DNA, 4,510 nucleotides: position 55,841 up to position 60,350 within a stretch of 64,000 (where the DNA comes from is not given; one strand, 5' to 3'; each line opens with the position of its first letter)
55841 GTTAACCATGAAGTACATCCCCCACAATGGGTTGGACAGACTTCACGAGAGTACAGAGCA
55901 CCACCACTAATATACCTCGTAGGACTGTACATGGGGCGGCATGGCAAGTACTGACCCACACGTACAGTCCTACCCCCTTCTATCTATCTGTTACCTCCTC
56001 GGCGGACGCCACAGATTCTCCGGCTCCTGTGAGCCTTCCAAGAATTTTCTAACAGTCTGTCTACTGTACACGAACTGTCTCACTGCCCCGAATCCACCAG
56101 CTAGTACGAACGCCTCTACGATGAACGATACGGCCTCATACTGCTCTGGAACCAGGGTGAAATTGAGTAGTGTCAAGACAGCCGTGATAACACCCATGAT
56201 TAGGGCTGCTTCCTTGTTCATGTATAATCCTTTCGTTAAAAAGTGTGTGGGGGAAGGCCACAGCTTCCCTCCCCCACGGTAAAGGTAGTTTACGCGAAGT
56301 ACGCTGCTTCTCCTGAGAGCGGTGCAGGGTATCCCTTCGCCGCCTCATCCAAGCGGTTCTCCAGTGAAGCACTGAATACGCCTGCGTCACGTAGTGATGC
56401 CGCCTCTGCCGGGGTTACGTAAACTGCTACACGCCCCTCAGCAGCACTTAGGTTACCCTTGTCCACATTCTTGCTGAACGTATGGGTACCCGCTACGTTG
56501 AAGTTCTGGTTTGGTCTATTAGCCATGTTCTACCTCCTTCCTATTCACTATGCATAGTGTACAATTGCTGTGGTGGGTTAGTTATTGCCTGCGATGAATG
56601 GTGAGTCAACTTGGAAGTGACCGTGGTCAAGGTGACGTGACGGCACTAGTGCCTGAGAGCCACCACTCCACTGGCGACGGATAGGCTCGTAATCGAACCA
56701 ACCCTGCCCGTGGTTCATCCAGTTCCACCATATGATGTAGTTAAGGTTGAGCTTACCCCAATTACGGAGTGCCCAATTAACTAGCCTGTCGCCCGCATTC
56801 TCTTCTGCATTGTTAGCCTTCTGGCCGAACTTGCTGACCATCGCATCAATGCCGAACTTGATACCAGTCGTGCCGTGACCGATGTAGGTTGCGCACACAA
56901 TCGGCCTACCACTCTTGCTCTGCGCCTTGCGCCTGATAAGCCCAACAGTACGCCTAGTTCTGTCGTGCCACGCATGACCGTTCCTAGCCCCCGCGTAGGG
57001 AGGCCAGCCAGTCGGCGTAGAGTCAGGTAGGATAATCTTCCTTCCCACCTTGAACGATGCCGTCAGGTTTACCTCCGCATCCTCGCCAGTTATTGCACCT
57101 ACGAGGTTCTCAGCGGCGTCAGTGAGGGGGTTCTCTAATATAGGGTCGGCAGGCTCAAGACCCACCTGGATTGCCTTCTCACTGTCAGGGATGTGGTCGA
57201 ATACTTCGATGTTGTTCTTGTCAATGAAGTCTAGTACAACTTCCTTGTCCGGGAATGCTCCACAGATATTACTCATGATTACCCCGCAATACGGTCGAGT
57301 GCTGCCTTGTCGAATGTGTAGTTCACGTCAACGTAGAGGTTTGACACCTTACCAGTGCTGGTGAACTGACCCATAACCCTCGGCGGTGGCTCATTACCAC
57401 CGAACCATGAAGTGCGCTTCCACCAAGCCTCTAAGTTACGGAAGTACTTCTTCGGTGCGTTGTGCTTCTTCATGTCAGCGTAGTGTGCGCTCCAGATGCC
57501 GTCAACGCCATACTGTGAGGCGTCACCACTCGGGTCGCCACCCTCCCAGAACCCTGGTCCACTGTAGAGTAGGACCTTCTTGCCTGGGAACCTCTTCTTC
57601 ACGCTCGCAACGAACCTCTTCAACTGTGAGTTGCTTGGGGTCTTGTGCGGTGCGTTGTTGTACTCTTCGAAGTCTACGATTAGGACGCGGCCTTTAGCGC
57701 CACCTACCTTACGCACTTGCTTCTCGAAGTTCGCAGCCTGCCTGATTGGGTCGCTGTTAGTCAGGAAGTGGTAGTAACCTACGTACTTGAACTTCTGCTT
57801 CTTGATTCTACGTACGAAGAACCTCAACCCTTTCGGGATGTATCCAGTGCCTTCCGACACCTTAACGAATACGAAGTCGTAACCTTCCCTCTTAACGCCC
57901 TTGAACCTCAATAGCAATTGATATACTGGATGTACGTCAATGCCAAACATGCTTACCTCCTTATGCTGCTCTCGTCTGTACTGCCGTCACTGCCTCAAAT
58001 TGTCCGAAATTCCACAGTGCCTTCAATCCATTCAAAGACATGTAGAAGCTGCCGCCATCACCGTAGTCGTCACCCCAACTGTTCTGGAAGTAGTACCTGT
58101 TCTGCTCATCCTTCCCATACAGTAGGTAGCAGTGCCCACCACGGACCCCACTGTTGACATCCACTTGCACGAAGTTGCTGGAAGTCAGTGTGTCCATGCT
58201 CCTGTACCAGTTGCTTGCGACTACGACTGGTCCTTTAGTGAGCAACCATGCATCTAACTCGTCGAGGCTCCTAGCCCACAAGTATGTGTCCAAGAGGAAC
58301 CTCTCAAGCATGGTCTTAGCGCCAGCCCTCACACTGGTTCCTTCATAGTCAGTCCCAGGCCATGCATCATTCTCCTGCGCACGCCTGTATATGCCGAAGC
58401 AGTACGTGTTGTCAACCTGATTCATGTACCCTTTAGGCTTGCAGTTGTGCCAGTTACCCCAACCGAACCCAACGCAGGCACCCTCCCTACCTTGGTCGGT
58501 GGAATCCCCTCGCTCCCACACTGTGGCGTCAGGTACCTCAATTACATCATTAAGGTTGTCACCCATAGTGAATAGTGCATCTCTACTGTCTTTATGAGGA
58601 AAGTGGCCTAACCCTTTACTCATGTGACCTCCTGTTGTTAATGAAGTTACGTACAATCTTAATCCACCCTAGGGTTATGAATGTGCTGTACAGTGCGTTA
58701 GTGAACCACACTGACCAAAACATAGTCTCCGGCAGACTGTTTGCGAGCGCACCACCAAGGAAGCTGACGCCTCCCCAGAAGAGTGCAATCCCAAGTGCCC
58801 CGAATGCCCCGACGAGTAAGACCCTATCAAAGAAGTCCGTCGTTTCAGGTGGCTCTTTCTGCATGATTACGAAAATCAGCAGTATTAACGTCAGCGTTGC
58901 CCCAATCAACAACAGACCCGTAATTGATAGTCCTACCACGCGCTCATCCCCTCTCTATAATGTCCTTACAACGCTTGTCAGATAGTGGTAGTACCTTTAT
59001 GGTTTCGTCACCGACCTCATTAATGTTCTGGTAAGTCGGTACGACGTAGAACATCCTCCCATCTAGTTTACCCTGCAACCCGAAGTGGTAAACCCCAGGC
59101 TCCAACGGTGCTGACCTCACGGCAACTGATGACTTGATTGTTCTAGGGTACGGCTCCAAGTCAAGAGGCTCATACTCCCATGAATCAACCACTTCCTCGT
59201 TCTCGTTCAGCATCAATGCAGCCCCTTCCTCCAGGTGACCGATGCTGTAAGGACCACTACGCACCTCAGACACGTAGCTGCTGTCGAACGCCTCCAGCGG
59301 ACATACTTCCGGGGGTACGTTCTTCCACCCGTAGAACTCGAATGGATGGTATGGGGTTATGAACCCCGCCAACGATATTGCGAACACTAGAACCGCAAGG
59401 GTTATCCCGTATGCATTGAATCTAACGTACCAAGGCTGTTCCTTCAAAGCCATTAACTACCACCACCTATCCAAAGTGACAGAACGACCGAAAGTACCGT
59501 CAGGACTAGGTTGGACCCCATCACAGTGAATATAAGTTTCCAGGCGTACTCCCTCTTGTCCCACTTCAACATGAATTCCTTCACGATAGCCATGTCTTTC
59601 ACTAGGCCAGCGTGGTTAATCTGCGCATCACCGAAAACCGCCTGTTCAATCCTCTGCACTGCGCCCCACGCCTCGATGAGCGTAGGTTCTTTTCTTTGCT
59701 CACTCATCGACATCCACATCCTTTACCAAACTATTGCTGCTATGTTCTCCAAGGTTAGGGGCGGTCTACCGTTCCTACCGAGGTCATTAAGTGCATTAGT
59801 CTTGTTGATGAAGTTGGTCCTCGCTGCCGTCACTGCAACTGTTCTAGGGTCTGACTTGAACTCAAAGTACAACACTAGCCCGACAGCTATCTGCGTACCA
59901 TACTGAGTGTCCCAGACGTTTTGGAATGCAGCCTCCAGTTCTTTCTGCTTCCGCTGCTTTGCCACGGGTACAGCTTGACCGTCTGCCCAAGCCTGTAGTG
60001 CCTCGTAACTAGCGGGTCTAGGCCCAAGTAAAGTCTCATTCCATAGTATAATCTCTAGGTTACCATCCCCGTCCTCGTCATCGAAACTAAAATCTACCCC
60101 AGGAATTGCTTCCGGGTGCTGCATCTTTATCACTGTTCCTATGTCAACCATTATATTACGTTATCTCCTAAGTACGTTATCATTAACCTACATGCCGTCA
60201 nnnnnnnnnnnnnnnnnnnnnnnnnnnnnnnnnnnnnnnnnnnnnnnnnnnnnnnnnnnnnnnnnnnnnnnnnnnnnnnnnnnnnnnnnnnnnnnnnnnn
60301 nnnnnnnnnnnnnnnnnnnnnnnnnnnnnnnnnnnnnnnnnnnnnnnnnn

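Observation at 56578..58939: Lysis cassette with three separate peptidoglycan hydrolases including a papain-like C1 peptidase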

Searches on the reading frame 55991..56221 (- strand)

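Call 3: search_protein_families(library=pfam, proteins=[window:55991-56221:-], max_evalue=0.1)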
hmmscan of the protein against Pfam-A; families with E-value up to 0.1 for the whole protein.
window:55991-56221:- (76 aa): 2 families
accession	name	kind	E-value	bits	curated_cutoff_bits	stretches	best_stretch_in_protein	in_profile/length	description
PF18943.6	DUF5690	-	0.00033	20.2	25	1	5-56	50-101/382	Family of unknown function (DUF5690)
PF03125.24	Sre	-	0.073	12.7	22.9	1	7-59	261-313/365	Sre G protein-coupled chemoreceptor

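Call 4: search_protein_families(library=phrogs, proteins=[window:55991-56221:-], max_evalue=0.01)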
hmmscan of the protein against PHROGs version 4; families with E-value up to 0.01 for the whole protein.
window:55991-56221:- (76 aa): 0 families

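Call 16: search_protein_families(library=ncbifam, proteins=[window:55991-56221:-], max_evalue=1)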
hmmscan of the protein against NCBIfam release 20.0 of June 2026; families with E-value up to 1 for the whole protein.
window:55991-56221:- (76 aa): 2 families
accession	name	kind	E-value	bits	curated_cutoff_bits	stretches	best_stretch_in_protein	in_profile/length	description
NF045740.1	MPN160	equivalog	0.07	12.4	550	1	12-54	293-335/386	MPN160 family protein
NF047839.1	PspM_Rv2743c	equivalog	0.074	13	80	1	4-61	15-73/220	phage shock envelope stress response protein PspM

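Call 82: search_protein_families(library=pfam, proteins=[window:55991-56221:-], max_evalue=10)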
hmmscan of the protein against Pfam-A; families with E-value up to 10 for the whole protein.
window:55991-56221:- (76 aa): 3 families
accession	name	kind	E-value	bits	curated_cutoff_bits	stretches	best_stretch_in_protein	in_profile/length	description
PF18943.6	DUF5690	-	0.00033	20.2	25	1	5-56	50-101/382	Family of unknown function (DUF5690)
PF03125.24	Sre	-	0.073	12.7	22.9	1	7-59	261-313/365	Sre G protein-coupled chemoreceptor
PF12576.13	DUF3754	-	0.16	12.3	27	1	5-58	65-117/137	Protein of unknown function (DUF3754)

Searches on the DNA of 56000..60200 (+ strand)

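Call 5: search_dna_similar(query=window:56000-60200:+, collection=phages, mode=near, max_rows=20)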
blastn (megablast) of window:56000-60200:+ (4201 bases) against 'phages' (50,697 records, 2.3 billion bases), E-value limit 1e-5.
No match.
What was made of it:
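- Tried and rejected: DNA similarity: megablast of the cassette against 50,697 phage records found no match (call 5).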

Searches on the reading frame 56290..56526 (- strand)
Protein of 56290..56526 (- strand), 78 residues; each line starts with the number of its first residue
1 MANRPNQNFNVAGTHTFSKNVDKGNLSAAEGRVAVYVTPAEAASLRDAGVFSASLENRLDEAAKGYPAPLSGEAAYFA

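Call 3: search_protein_families(library=pfam, proteins=[window:56290-56526:-], max_evalue=0.1)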
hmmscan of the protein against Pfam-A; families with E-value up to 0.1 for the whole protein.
window:56290-56526:- (78 aa): 0 families

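Call 4: search_protein_families(library=phrogs, proteins=[window:56290-56526:-], max_evalue=0.01)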
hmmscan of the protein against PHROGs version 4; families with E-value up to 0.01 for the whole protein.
window:56290-56526:- (78 aa): 0 families

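Call 16: search_protein_families(library=ncbifam, proteins=[window:56290-56526:-], max_evalue=1)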
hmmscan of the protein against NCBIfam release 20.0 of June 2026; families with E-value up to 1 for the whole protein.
window:56290-56526:- (78 aa): 0 families
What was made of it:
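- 56290..56526 (-): p78: small soluble protein of unknown function inside the cassette. No TM segment and no family hit (calls 3, 4, 16).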
